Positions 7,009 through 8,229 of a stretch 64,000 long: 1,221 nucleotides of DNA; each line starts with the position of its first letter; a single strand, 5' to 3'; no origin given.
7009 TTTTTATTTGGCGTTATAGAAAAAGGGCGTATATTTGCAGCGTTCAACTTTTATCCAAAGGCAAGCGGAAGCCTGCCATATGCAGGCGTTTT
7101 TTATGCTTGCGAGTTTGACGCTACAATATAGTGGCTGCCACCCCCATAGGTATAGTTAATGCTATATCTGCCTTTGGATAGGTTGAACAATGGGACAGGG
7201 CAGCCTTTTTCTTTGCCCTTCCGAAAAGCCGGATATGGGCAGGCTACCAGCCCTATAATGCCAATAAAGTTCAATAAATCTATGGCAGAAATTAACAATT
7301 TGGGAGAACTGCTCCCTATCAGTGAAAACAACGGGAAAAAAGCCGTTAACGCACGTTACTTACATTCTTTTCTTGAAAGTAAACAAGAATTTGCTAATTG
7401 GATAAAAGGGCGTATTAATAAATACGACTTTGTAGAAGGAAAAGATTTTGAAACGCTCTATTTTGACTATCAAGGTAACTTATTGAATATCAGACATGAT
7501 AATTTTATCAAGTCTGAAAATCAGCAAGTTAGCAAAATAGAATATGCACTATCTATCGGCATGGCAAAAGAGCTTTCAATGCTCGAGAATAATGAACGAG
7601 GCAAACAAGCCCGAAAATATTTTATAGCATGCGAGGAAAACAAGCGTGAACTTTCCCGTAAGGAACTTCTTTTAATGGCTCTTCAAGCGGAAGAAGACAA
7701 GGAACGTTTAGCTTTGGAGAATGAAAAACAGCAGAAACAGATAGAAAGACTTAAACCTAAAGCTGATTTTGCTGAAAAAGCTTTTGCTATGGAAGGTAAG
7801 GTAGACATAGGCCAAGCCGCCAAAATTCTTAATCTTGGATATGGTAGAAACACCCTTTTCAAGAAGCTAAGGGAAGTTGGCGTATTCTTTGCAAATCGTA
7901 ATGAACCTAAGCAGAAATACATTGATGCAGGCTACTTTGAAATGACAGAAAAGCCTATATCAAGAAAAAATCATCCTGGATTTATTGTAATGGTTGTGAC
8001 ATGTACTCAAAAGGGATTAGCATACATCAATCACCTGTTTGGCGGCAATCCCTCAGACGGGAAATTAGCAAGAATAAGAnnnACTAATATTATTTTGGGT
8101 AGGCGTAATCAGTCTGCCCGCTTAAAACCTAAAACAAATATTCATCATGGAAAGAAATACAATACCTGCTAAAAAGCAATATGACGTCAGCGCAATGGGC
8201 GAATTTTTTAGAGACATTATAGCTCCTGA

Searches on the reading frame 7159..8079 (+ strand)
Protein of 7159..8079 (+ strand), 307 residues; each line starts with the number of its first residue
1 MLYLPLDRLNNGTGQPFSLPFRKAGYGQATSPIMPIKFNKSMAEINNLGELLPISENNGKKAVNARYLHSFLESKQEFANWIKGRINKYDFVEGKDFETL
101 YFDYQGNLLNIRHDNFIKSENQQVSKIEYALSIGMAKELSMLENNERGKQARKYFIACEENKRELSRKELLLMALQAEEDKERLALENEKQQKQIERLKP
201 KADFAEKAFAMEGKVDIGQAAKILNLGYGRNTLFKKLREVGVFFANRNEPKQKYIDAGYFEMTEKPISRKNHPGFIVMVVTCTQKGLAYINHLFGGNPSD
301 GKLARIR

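Call 46: search_protein_families(library=pfam, proteins=[window:7159-8079:+], max_evalue=0.01)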
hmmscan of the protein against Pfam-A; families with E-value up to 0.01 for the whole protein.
window:7159-8079:+ (307 aa): 2 families
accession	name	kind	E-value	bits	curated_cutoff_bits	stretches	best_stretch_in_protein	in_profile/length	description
PF03374.19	ANT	-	1.9e-21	76.8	25.3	1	192-295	1-106/108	Phage antirepressor protein KilAC domain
PF08346.17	AntA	-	4.1e-21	75.8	27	1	63-145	1-68/68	AntA/AntB antirepressor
